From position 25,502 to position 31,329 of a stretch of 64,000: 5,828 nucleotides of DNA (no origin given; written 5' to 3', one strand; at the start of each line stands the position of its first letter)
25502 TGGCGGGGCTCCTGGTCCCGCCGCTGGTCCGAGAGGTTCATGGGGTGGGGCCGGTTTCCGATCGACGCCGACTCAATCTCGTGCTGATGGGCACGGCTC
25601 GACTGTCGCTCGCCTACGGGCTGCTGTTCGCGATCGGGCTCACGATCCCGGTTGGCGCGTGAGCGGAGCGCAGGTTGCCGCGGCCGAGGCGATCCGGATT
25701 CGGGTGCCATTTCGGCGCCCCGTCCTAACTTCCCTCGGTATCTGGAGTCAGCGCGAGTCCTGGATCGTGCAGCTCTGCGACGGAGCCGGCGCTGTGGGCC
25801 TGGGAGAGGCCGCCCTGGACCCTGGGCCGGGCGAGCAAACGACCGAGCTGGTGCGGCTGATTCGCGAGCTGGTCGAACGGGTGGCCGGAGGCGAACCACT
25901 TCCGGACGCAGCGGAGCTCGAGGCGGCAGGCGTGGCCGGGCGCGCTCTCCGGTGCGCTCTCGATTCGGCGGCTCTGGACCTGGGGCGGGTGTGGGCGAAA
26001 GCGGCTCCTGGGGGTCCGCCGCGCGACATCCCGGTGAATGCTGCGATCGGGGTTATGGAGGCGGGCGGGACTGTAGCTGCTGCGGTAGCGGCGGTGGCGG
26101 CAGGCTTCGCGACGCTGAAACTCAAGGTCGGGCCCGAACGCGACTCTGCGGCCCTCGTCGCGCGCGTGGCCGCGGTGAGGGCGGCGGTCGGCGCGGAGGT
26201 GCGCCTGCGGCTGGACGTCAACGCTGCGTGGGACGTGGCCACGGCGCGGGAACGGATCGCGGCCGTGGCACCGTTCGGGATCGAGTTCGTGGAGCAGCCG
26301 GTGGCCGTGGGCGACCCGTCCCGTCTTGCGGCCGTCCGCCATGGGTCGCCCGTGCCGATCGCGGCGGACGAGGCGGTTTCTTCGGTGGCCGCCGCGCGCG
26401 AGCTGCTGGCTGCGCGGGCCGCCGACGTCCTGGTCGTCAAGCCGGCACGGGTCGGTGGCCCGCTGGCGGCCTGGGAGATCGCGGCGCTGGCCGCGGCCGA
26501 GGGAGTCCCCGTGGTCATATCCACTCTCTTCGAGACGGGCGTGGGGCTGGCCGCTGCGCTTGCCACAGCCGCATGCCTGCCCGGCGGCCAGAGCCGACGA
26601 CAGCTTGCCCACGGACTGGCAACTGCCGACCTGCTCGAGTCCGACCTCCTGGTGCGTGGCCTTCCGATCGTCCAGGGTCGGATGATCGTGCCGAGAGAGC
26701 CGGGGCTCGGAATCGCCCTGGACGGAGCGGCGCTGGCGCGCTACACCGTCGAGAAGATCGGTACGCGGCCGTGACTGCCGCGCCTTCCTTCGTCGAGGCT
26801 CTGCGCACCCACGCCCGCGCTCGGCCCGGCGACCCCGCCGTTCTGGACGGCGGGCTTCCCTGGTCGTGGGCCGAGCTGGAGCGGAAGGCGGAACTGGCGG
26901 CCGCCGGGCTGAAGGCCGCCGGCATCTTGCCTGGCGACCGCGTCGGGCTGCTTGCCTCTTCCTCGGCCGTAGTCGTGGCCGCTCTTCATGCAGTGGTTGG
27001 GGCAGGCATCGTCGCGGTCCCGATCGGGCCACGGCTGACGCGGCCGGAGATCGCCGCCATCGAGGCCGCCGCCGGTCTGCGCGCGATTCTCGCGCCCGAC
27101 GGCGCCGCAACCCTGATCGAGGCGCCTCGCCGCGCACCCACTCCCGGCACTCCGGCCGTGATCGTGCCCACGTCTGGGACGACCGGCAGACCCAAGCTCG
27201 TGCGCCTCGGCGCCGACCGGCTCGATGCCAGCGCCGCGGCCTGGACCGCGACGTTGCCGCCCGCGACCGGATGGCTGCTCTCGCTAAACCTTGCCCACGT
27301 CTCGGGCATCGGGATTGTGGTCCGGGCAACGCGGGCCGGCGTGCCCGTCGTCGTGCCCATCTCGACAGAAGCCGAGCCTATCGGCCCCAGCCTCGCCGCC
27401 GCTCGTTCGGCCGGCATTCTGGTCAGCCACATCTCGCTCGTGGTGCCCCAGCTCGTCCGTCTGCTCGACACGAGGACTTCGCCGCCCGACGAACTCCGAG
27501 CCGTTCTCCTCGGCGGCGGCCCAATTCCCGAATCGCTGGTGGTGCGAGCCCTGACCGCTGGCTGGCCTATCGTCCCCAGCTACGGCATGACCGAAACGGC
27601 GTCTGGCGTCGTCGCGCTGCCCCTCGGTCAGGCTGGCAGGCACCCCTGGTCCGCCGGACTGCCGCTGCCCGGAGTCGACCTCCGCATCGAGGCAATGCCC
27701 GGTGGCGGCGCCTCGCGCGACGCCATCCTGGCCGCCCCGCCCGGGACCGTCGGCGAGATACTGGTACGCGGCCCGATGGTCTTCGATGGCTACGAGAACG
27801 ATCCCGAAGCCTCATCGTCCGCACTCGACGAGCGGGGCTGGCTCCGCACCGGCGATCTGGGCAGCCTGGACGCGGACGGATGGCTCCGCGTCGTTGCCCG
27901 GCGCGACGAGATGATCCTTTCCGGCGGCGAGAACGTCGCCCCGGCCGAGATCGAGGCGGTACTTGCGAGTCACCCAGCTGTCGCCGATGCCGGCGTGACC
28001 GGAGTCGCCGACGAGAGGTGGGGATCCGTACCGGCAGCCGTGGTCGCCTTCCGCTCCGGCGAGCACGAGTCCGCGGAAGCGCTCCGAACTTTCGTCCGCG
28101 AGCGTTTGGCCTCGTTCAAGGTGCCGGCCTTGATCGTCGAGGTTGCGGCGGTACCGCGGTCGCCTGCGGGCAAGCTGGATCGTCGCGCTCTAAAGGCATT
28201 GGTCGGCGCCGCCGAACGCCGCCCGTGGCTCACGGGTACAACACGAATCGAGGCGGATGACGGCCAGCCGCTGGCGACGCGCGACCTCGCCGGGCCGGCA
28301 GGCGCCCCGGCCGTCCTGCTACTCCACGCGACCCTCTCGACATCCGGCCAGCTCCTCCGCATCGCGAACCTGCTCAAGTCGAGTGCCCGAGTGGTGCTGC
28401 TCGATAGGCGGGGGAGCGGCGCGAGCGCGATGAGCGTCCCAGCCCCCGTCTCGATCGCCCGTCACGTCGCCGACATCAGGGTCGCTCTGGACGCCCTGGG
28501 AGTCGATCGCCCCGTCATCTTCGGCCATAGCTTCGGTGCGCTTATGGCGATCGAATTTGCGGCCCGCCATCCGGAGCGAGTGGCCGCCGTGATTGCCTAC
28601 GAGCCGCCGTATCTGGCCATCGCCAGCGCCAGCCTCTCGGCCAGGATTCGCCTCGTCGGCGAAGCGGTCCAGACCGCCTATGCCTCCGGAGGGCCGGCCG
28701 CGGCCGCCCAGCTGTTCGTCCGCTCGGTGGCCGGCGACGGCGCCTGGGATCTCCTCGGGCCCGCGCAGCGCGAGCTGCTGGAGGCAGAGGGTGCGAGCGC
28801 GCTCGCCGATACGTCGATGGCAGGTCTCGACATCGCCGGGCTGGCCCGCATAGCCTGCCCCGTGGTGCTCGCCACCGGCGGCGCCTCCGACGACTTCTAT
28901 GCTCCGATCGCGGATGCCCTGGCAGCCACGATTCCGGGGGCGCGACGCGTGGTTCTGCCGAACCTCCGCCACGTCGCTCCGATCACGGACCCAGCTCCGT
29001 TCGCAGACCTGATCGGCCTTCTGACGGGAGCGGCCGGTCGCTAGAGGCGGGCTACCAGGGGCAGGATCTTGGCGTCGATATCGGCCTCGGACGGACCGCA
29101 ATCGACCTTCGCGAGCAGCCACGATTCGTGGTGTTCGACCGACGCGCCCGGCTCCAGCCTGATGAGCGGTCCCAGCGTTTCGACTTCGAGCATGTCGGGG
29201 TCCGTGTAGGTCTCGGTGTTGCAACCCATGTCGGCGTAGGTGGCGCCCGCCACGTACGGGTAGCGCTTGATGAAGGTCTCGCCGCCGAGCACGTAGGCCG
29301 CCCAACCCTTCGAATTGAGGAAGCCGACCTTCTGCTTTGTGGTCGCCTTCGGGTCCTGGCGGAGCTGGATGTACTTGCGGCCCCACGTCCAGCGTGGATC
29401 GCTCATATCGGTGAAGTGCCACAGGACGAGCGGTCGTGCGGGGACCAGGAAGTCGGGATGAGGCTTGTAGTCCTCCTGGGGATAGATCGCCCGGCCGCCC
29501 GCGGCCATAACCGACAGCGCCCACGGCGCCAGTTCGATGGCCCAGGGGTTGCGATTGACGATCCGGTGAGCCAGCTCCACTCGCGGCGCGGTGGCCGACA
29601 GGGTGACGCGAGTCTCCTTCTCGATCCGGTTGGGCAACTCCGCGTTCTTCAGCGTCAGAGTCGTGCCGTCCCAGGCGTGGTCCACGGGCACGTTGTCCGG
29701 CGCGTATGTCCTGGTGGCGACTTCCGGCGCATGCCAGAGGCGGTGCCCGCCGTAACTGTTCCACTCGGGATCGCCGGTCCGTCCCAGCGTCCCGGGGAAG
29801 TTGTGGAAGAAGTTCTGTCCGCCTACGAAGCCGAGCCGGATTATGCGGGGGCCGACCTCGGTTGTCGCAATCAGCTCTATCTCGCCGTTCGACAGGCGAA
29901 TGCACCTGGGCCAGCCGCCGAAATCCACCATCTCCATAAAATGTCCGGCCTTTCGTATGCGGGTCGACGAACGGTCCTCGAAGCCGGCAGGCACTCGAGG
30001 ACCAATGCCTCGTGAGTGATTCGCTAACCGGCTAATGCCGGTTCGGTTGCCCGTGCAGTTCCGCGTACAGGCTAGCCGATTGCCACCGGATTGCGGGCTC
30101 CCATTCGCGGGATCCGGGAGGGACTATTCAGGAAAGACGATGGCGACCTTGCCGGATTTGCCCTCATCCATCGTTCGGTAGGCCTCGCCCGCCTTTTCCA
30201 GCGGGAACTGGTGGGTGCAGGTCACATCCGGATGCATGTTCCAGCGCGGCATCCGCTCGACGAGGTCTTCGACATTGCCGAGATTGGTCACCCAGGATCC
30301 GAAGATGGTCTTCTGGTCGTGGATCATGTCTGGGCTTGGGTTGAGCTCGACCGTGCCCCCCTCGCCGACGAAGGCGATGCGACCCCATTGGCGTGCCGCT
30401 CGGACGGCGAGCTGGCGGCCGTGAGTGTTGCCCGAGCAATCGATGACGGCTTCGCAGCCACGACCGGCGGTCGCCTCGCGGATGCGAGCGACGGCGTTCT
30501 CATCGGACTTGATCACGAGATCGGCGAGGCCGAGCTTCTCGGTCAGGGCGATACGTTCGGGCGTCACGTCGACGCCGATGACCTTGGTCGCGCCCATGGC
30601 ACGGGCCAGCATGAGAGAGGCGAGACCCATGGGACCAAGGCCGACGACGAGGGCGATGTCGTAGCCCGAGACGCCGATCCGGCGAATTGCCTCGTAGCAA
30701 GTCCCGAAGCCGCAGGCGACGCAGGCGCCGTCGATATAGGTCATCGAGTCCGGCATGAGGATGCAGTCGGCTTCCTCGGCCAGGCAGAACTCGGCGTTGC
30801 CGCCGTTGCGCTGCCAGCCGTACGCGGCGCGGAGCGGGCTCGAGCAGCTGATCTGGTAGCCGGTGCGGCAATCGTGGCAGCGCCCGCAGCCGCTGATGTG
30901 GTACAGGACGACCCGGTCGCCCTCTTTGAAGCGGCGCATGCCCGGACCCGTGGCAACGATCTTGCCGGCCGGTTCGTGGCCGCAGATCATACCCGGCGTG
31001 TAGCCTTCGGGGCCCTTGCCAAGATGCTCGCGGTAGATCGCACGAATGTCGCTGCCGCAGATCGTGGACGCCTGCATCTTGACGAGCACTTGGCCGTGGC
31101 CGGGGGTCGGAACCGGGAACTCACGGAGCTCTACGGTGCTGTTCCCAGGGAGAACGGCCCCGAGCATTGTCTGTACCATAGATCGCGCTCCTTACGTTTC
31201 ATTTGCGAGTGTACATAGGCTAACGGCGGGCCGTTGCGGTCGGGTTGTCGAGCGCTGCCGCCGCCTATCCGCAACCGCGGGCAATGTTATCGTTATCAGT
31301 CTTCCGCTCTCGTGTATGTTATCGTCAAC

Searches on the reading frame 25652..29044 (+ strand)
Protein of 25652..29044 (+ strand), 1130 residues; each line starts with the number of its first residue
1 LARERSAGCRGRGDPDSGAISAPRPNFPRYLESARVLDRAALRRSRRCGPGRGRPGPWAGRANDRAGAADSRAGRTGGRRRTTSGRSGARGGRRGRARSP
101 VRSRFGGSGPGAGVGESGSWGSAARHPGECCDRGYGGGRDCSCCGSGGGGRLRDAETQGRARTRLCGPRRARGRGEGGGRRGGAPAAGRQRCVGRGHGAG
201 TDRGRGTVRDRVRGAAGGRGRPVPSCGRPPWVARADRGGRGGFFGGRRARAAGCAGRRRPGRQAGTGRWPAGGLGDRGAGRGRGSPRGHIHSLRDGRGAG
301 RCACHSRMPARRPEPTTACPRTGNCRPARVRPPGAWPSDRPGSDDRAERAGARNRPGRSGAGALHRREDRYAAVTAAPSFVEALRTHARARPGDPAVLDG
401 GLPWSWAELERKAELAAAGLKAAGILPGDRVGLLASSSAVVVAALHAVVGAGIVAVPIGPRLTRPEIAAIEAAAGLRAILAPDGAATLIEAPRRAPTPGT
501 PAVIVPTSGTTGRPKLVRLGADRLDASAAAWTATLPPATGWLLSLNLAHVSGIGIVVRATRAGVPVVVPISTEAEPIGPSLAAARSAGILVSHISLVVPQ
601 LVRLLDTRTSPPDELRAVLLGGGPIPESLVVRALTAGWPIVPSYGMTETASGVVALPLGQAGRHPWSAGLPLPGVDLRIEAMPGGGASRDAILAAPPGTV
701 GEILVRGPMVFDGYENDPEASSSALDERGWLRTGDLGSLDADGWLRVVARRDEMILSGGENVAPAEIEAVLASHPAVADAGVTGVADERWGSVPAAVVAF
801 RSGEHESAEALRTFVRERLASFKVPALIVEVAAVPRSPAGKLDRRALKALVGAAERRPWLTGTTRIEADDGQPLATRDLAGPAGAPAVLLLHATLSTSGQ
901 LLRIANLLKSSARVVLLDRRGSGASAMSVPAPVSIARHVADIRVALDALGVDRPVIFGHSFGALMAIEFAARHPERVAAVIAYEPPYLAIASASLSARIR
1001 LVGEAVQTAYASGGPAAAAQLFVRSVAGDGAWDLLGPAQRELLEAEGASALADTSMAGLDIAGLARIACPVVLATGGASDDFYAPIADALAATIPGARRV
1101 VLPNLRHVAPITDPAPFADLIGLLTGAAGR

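Call 58: search_protein_families(library=pfam, proteins=[window:25652-29044:+], max_evalue=0.00001)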
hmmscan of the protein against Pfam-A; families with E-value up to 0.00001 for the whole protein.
window:25652-29044:+ (1130 aa): 4 families
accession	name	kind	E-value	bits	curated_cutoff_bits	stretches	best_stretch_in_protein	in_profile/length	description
PF00501.34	AMP-binding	-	1.5e-47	162.7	29.9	2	492-714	155-383/384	AMP-binding enzyme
PF13193.12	AMP-binding_C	-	2.8e-17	63.8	24.5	1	766-841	1-76/76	AMP-binding enzyme C-terminal domain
PF00561.26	Abhydrolase_1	-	3.4e-17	63.4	25.8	1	886-986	1-105/245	alpha/beta hydrolase fold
PF12146.15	Hydrolase_4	-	3.2e-09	36.9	27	1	887-988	6-112/239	Serine aminopeptidase, S33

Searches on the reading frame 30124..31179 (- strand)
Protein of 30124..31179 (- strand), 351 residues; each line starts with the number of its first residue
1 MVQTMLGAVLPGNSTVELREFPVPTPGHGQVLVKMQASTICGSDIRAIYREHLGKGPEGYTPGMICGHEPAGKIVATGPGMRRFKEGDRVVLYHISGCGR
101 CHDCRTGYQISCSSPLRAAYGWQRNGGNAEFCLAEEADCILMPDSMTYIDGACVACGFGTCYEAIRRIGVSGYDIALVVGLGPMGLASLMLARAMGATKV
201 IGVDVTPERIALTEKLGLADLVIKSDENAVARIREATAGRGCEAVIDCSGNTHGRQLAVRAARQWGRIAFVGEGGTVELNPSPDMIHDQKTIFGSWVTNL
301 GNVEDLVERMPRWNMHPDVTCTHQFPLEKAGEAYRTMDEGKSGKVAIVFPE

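Call 59: search_protein_families(library=pfam, proteins=[window:30124-31179:-], max_evalue=0.00001)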
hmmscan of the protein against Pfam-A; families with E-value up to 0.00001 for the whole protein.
window:30124-31179:- (351 aa): 3 families
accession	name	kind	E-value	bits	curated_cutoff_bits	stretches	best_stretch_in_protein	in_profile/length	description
PF00107.32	ADH_zinc_N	-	4.9e-26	91.6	31.8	1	183-309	1-126/129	Zinc-binding dehydrogenase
PF08240.17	ADH_N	-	3.4e-25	88.8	23.5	1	28-144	2-104/104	Alcohol dehydrogenase GroES-like domain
PF16912.11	Glu_dehyd_C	-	8.9e-08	32.3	34.9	1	175-339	33-203/211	Glucose dehydrogenase C-terminus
